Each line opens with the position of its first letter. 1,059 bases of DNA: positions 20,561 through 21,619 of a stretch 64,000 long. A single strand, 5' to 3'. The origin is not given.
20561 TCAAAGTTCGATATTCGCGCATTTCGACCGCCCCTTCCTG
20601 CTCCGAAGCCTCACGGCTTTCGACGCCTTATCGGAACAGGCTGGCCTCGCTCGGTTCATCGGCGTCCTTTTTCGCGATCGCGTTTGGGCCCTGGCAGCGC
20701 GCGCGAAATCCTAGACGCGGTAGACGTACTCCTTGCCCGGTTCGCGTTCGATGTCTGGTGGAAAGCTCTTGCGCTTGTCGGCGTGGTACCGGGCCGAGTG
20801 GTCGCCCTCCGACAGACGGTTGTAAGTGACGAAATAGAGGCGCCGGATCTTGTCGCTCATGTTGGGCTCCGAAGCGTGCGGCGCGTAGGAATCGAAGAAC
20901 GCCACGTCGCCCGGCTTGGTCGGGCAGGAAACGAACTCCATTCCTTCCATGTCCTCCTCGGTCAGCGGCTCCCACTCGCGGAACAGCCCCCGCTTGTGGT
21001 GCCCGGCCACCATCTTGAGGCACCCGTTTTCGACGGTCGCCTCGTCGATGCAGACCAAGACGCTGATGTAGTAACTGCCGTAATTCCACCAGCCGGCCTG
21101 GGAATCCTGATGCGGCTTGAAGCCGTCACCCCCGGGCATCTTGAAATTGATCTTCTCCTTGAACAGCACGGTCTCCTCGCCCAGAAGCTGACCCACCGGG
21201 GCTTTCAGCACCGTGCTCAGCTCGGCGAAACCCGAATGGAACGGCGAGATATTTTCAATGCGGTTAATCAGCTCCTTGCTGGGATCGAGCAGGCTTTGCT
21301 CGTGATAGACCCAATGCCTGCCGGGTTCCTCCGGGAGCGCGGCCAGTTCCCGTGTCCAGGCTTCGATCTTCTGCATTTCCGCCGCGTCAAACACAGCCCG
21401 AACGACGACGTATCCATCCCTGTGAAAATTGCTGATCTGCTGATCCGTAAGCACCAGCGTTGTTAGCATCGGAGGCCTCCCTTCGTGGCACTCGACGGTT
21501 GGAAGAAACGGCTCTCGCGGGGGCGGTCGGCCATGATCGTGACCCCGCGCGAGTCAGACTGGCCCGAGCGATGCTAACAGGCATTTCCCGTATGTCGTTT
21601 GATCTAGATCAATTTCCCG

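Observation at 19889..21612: Two lower-GC Fe(II)-dioxygenase genes abutting the anaerobic UQ operon, headed by a perfectly palindromic FNR box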

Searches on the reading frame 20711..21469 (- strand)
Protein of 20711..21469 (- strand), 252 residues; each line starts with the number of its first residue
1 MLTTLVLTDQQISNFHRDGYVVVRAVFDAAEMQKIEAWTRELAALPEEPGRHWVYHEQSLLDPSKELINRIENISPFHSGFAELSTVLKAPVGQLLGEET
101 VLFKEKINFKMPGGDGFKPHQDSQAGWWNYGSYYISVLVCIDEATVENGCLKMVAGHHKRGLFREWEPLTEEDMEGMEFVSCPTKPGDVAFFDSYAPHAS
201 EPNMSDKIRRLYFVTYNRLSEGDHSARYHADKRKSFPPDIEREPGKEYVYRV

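Call 4: search_protein_families(library=pfam, proteins=[window:20711-21469:-], max_evalue=0.01)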
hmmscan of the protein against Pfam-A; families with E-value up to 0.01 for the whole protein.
window:20711-21469:- (252 aa): 2 families
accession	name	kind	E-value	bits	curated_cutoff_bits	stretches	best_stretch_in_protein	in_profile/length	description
PF05721.19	PhyH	-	3.1e-32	113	22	1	15-210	1-212/213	Phytanoyl-CoA dioxygenase (PhyH)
PF13759.12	2OG-FeII_Oxy_5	-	0.00089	20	27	1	131-209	25-95/101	Putative 2OG-Fe(II) oxygenase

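Call 5: search_protein_families(library=ncbifam, proteins=[window:20711-21469:-], max_evalue=0.01)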
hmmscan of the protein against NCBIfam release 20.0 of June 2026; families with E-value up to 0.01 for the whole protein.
window:20711-21469:- (252 aa): 3 families
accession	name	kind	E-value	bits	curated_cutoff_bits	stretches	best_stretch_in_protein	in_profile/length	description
NF052437.1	MPhHdxlPhnYGIM8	equivalog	1e-50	172.7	500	1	6-241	4-237/260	methylphosphonate hydroxylase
TIGR02408.1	ectoine_ThpD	equivalog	6.9e-09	35.4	336.5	1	7-160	17-171/277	ectoine hydroxylase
TIGR01762.1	chlorin-enz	subfamily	8.9e-09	35.1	226.3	1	6-170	2-169/288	chlorinating enzyme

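Call 12: find_homologous_proteins(query=window:20711-21469:-)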
Query window:20711-21469:- (252 aa): 4143 proteins with E <= 0.001 among 4472 candidates; the best 120 are listed.
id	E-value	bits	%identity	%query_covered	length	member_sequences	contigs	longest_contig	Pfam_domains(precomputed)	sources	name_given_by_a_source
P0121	7.9e-169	578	98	100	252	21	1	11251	PF05721.20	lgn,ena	-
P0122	4.3e-165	566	96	100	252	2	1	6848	PF05721.20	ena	-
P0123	1.5e-163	560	95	100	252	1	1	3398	PF05721.20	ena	-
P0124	6.1e-150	516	86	100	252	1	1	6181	PF05721.20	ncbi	-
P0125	6.3e-148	509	85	100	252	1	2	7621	PF05721.20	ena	-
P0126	2.5e-144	497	83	100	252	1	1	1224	PF05721.20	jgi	jgi:ectoine hydroxylase-related dioxygenase (phytanoyl-CoA dioxygenase family)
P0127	1.0e-143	495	81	100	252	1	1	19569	PF05721.20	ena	-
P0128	6.1e-141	486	81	100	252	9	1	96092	PF05721.20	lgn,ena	-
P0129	1.3e-139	482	80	100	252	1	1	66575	PF05721.20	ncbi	-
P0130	6.2e-136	470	78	100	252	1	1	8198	PF05721.20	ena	-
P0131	6.6e-136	470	78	100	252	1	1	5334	PF05721.20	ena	-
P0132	9.3e-136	469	77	100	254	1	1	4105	PF05721.20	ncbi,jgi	-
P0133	2.5e-135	468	77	100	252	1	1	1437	PF05721.20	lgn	-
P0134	4.5e-135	467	79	100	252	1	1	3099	PF05721.20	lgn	-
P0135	6.4e-135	467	78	100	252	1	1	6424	PF05721.20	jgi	jgi:hypothetical protein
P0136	2.0e-134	465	77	100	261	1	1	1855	PF05721.20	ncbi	-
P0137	4.3e-134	464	78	100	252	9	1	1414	PF05721.20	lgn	-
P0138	1.2e-130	453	74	100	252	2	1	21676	PF05721.20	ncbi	-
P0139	4.3e-130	451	76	100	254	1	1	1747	PF05721.20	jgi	jgi:hypothetical protein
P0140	5.1e-130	451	76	100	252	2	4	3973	PF05721.20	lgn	-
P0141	2.2e-129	448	75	100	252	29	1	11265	PF05721.20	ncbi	-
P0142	4.2e-129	448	75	100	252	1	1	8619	PF05721.20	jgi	-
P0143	5.1e-129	447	75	100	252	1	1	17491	PF05721.20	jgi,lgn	jgi:ectoine hydroxylase-related dioxygenase (phytanoyl-CoA dioxygenase family)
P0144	7.0e-129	447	74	100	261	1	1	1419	PF05721.20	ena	-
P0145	8.7e-129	447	73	100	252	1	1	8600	PF05721.20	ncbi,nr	ncbi:MAG: phytanoyl-CoA dioxygenase family protein [Gammaproteobacteria bacterium]|nr:phytanoyl-CoA 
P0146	3.2e-128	445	75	100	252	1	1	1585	PF05721.20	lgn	-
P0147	6.4e-128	444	75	100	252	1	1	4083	PF05721.20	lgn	-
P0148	1.1e-127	443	74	100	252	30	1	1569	PF05721.20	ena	-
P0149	1.8e-127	442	74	100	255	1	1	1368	PF05721.20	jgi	jgi:ectoine hydroxylase-related dioxygenase (phytanoyl-CoA dioxygenase family)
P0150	3.1e-127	441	72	100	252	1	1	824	PF05721.20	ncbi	-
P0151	2.2e-126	439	73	100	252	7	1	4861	PF05721.20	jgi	-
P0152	5.8e-126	437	73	100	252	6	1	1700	PF05721.20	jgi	jgi:hypothetical protein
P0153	7.5e-126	437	74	100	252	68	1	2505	PF05721.20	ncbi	-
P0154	8.0e-126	437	71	100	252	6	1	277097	PF05721.20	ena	-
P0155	9.7e-126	437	73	100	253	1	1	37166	PF05721.20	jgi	-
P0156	1.1e-125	436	73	100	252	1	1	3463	PF05721.20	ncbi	ncbi:MAG: phytanoyl-CoA dioxygenase family protein [Rhodospirillales bacterium]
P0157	1.7e-125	436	72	100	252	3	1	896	PF05721.20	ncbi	-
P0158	1.8e-125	436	72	100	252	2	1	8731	PF05721.20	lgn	-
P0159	1.9e-125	436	75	100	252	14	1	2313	PF05721.20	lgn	-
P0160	2.7e-125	435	72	100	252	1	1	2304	PF05721.20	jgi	-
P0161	4.7e-125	434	74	100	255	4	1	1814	PF05721.20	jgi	jgi:hypothetical protein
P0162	5.3e-125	434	72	100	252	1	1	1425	PF05721.20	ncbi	-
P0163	7.1e-125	434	71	100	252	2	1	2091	PF05721.20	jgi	jgi:ectoine hydroxylase-related dioxygenase (phytanoyl-CoA dioxygenase family)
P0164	1.0e-124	433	71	100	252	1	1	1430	PF05721.20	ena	-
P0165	1.8e-124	432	71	100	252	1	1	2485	PF05721.20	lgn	-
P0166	2.0e-124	432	72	100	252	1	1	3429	PF05721.20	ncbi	-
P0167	2.3e-124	432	73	100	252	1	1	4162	PF05721.20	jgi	-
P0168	2.4e-124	432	71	100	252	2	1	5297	PF05721.20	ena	-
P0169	2.4e-124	432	72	100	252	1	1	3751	PF05721.20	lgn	-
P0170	3.0e-124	432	71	100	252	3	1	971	PF05721.20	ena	-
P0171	3.8e-124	431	70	100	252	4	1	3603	PF05721.20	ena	-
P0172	5.0e-124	431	71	100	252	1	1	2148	PF05721.20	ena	-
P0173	5.5e-124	431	71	100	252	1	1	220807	PF05721.20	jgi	jgi:ectoine hydroxylase-related dioxygenase (phytanoyl-CoA dioxygenase family)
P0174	5.9e-124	431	74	100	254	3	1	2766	PF05721.20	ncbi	-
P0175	6.6e-124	431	72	100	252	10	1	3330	PF05721.20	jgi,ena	-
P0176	7.8e-124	430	72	98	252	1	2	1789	PF05721.20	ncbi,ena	-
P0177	1.2e-123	430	71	100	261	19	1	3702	PF05721.20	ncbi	-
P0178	1.2e-123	430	72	100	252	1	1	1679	PF05721.20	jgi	jgi:2-aminoethylphosphonate dioxygenase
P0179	1.3e-123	430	72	100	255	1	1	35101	PF05721.20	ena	-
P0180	1.3e-123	430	71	100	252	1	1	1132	PF05721.20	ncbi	-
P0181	1.4e-123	430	73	98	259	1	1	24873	PF05721.20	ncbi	-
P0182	2.2e-123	429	71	100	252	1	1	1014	PF05721.20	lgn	-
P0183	2.3e-123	429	71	100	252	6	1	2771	PF05721.20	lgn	-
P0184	2.3e-123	429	73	100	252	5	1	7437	PF05721.20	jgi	jgi:2-aminoethylphosphonate dioxygenase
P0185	2.6e-123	429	70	100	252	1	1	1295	PF05721.20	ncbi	-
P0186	3.7e-123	428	72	100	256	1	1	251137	PF05721.20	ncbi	-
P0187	7.0e-123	427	71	100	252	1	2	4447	PF05721.20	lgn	-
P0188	9.5e-123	427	70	100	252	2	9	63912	PF05721.20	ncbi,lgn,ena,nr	ncbi:MAG: phytanoyl-CoA dioxygenase family protein [Rhodospirillales bacterium]|nr:phytanoyl-CoA dio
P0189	9.5e-123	427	71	100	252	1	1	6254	PF05721.20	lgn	-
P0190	9.6e-123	427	71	100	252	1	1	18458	PF05721.20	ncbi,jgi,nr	ncbi:MAG: phytanoyl-CoA dioxygenase family protein [Rhodospirillales bacterium]|nr:phytanoyl-CoA dio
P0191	1.5e-122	426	71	100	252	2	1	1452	PF05721.20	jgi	-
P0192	2.4e-122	425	70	100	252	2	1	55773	PF05721.20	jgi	-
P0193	2.6e-122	425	71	100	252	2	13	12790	PF05721.20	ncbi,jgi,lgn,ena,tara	jgi:hypothetical protein|tara:strand:- start:52 stop:810 length:759 start_codon:yes stop_codon:yes g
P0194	2.6e-122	425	70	100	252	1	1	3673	PF05721.20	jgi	jgi:ectoine hydroxylase-related dioxygenase (phytanoyl-CoA dioxygenase family)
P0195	2.7e-122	425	70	100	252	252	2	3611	PF05721.20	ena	-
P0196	3.2e-122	425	71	100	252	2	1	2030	PF05721.20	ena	-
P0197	3.2e-122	425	72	100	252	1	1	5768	PF05721.20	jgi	jgi:hypothetical protein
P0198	3.5e-122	425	69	100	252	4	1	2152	PF05721.20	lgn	-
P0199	4.4e-122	425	73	98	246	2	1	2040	PF05721.20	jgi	jgi:hypothetical protein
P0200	4.6e-122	425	70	100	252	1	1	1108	PF05721.20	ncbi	-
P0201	5.6e-122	424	70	100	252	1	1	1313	PF05721.20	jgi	-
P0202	6.2e-122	424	69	100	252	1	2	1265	PF05721.20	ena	-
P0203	6.3e-122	424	69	100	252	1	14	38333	PF05721.20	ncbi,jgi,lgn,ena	jgi:hypothetical protein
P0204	6.5e-122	424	70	100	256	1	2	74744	PF05721.20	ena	-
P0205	6.5e-122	424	70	100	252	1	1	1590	PF05721.20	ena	-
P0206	2.1e-121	422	70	100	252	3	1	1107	PF05721.20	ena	-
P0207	2.2e-121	422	71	100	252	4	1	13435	PF05721.20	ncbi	-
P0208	2.3e-121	422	69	100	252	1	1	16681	PF05721.20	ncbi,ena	-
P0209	2.4e-121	422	69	100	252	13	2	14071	PF05721.20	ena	-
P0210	2.9e-121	422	69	100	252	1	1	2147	PF05721.20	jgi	jgi:hypothetical protein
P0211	4.5e-121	421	69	100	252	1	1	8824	PF05721.20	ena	-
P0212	4.5e-121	421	69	100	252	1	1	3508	PF05721.20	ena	-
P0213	4.8e-121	421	70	100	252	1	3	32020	PF05721.20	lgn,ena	-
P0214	8.7e-121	420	71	100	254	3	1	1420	PF05721.20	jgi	jgi:ectoine hydroxylase-related dioxygenase (phytanoyl-CoA dioxygenase family)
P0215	9.1e-121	420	69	100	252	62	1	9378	PF05721.20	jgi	-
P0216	1.1e-120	420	69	100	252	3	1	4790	PF05721.20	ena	-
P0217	1.1e-120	420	70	100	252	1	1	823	PF05721.20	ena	-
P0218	1.2e-120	420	69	100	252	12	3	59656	PF05721.20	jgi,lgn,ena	-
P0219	1.3e-120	420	69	100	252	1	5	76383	PF05721.20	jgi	jgi:hypothetical protein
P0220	1.5e-120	420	69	100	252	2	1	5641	PF05721.20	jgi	-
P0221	1.5e-120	420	69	100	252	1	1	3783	PF05721.20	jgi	jgi:hypothetical protein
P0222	1.6e-120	419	69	100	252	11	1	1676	PF05721.20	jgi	-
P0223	2.0e-120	419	69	100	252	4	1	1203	PF05721.20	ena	-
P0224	2.6e-120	419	69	100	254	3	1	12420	PF05721.20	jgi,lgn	jgi:hypothetical protein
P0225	3.1e-120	419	68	100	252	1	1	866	PF05721.20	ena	-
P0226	3.9e-120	418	69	100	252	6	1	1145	PF05721.20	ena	-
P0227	4.1e-120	418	70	100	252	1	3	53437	PF05721.20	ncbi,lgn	ncbi:MAG: phytanoyl-CoA dioxygenase family protein [Dongiaceae bacterium]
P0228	4.2e-120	418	69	100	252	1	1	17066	PF05721.20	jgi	-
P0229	4.3e-120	418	69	100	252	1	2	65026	PF05721.20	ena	-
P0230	5.5e-120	418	69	100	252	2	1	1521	PF05721.20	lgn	-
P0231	5.5e-120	418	70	98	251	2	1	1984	PF05721.20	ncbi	ncbi:MAG: phytanoyl-CoA dioxygenase family protein [Dongiaceae bacterium]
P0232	5.6e-120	418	69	100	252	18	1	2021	PF05721.20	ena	-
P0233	6.1e-120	418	69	100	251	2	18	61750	PF05721.20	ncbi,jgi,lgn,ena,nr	ncbi:MAG: phytanoyl-CoA dioxygenase family protein [Rhodospirillaceae bacterium]|jgi:2-aminoethylpho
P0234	6.1e-120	418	69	100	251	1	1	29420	PF05721.20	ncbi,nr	ncbi:MAG: phytanoyl-CoA dioxygenase family protein [Rhodospirillaceae bacterium]|nr:phytanoyl-CoA di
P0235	6.2e-120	418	69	100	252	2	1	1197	PF05721.20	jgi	-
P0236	6.8e-120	417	69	100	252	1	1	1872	PF05721.20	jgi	-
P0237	8.5e-120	417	70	100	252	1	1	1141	PF05721.20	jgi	-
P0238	1.1e-119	417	68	100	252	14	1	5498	PF05721.20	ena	-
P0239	1.2e-119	417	69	100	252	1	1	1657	PF05721.20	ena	-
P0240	1.4e-119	416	69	100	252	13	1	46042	PF05721.20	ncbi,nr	ncbi:MAG: phytanoyl-CoA dioxygenase family protein [Rhodospirillales bacterium]|nr:phytanoyl-CoA dio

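Call 14: find_related_loci(query=window:20711-21469:-, collection=genome_contigs, flank=10000)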
Query window:20711-21469:- (252 aa) in genome_contigs; peptide patterns used: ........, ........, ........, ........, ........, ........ (x = any residue, [..] = any of these).
313 stretches matched a pattern; 239 encode a relative of the query (tblastn E <= 1e-3); the best 80 are kept; 80 distinct loci.
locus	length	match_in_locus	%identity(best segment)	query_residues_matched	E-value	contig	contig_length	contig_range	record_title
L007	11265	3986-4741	75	1-252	5e-133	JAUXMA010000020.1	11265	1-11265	MAG: Rhodospirillaceae bacterium isolate CSMAG_3148 CSMAG_3148_k141_81344_length_11265_cov_12.4120, whole genome shotgun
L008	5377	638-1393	75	1-252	1e-132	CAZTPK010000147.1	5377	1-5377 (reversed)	MAG TPA_asm: uncultured Gammaproteobacteria bacterium isolate binchicken_co107_315 genome assembly, contig: NODE_31512_l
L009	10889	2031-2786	73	1-252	1e-131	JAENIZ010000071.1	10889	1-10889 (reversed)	MAG: Gammaproteobacteria bacterium isolate CoA_2_bin.44 scaffold_6095, whole genome shotgun sequence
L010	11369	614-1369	75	1-252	2e-131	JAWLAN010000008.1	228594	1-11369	MAG: Gammaproteobacteria bacterium isolate BC2.53 BC2.53.fa-8, whole genome shotgun sequence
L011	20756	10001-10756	72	1-252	1e-129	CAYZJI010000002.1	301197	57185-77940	MAG TPA_asm: uncultured Enterobacteriaceae bacterium isolate SRP237561_co1_343 genome assembly, contig: NODE_23_length_3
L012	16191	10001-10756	72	1-252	2e-129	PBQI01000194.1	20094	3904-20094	MAG: Rhodospirillaceae bacterium isolate NP992 MHASMcontig_397097, whole genome shotgun sequence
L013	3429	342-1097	72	1-252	1e-132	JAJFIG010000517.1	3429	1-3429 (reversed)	MAG: Rhodospirillales bacterium isolate OFTM194 OFTM194_516, whole genome shotgun sequence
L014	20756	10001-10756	69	1-252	2e-125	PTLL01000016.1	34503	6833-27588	MAG: Alphaproteobacteria bacterium MarineAlpha3_Bin2 CFH03_16, whole genome shotgun sequence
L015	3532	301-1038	71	7-252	5e-128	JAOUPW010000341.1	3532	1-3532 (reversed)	MAG: Rhodospirillales bacterium isolate 8_1_Oct_SF_Bin68 8_1_Oct_SF_Bin68_scaffold_35996_c1, whole genome shotgun sequen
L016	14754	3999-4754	69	1-252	2e-124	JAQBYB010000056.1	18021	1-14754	MAG: Proteobacteria bacterium isolate casp150-mb.300 NODE_8144_length_18021_cov_0.109028, whole genome shotgun sequence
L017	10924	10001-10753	69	2-252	3e-123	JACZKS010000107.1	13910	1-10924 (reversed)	MAG: Rhodospirillales bacterium isolate MAG51 rhodospirillaceae_1_contig_656134, whole genome shotgun sequence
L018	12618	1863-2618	67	1-252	2e-122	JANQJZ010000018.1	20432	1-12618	MAG: Gammaproteobacteria bacterium isolate PL25a_bin.135 k99_1107836, whole genome shotgun sequence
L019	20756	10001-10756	69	1-252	5e-122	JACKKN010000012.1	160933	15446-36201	MAG: Hyphomicrobiales bacterium isolate HK-STAS-PROT-66 HK-STAS-PROT-66_12, whole genome shotgun sequence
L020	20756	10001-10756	68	1-252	1e-121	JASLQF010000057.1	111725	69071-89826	MAG: Rhodospirillales bacterium isolate Arabian11_MAG_77 c_000001941272, whole genome shotgun sequence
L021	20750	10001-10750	69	1-250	3e-121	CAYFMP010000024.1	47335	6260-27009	MAG TPA_asm: uncultured Thalassospiraceae bacterium isolate ERP019367_co2_114 genome assembly, contig: NODE_683_length_4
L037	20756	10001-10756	65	1-252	3e-118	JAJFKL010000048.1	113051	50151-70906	MAG: Gammaproteobacteria bacterium isolate OFTM147 OFTM147_47, whole genome shotgun sequence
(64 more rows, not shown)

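Call 19: find_encoding_contigs(protein=P0121, flank=10000, max_places=3)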
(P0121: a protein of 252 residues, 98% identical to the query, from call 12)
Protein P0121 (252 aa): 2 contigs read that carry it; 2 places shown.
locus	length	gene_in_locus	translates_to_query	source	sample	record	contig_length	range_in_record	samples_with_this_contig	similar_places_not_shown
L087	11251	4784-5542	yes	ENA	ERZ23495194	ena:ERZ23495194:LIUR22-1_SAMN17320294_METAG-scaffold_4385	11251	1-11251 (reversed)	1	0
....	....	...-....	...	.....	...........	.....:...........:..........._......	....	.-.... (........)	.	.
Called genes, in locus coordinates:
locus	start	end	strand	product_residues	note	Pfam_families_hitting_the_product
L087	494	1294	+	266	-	PF08032:SpoU_sub_bind, PF00588:SpoU_methylase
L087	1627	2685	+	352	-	PF00953:Glycos_transf_4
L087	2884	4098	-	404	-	PF14522:Cytochrome_C7 (faint), PF22113:Mtrc-MtrF_II-IV_dom (faint), PF13435:Cytochrome_C554 (weak), PF14537:Cytochrom_c3_2 (faint)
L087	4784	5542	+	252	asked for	PF05721:PhyH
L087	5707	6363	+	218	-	-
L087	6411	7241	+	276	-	PF02036:SCP2 (weak)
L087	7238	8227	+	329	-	PF01136:Peptidase_U32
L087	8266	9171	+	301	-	PF01136:Peptidase_U32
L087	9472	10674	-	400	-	PF00155:Aminotran_1_2, PF01041:DegT_DnrJ_EryC1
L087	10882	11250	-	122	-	?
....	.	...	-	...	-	?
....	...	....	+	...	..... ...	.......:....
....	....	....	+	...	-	?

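Call 20: find_encoding_contigs(protein=P0128, flank=10000, max_places=3)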
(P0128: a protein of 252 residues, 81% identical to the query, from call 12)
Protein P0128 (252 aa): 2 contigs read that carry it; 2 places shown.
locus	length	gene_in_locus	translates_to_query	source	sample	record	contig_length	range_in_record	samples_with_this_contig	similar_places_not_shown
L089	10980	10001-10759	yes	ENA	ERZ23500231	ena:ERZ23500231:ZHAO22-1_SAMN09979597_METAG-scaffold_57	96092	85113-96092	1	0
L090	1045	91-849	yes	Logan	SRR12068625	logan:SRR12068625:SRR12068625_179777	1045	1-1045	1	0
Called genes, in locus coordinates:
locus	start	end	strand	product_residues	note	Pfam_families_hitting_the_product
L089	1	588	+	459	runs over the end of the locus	PF04055:Radical_SAM, PF06969:HemN_C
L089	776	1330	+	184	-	PF08859:DGC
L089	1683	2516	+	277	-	PF00582:Usp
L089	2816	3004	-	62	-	-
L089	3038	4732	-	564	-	PF00115:COX1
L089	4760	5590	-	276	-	-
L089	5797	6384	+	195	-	PF10634:Iron_transport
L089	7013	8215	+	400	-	PF01266:DAO (faint), PF01494:FAD_binding_3, PF05834:Lycopene_cycl (faint), PF07992:Pyr_redox_2 (weak)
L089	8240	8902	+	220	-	PF00596:Aldolase_II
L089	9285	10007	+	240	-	PF22308:DUF6969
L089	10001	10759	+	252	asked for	PF05721:PhyH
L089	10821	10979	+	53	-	?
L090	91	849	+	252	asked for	PF05721:PhyH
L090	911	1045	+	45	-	?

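Call 21: find_encoding_contigs(protein=P0124, flank=10000, max_places=2)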
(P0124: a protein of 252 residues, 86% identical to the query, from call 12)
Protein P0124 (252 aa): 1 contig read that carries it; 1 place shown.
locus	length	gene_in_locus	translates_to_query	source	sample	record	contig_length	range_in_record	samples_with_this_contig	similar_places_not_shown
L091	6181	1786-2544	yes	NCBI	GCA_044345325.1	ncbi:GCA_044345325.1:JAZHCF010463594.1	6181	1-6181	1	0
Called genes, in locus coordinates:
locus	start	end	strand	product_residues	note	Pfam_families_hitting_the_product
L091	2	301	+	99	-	?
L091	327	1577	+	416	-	PF00070:Pyr_redox (weak), PF00890:FAD_binding_2 (faint), PF01266:DAO, PF01494:FAD_binding_3 (faint), PF03486:HI0933_like (faint), PF07992:Pyr_redox_2 (weak), PF13450:NAD_binding_8 (weak)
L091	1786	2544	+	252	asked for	PF05721:PhyH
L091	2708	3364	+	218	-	-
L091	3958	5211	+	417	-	PF04422:FrhB_FdhB_N, PF04432:FrhB_FdhB_C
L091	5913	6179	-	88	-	?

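Call 22: find_encoding_contigs(protein=P0129, flank=10000, max_places=2)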
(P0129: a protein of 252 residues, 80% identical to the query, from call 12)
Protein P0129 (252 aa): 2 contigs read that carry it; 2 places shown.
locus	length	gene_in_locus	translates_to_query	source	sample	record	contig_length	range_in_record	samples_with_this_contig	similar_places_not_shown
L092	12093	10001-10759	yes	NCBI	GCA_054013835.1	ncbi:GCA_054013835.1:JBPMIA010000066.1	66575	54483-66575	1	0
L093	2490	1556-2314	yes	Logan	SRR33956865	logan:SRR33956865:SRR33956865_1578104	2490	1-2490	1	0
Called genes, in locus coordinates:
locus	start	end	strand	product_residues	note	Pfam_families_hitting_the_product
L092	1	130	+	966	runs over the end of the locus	PF04879:Molybdop_Fe4S4, PF00384:Molybdopterin, PF01568:Molydop_binding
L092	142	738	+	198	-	PF13187:Fer4_9 (faint), PF13247:Fer4_11, PF00037:Fer4, PF12797:Fer4_2 (weak), PF12837:Fer4_6, PF13237:Fer4_10 (weak), PF12838:Fer4_7 (weak)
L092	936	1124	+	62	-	-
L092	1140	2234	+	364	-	PF01292:Ni_hydr_CYTB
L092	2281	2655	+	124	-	-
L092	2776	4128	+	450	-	-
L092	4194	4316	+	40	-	-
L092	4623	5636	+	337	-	PF16868:NMT1_3, PF12974:Phosphonate-bd (weak)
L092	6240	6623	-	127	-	PF00034:Cytochrom_C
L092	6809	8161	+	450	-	PF04055:Radical_SAM, PF06969:HemN_C (faint)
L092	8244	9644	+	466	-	PF03972:MmgE_PrpD_N, PF19305:MmgE_PrpD_C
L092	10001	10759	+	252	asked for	PF05721:PhyH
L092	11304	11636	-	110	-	PF01609:DDE_Tnp_1 (weak), PF13586:DDE_Tnp_1_2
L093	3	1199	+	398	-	?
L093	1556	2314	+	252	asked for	PF05721:PhyH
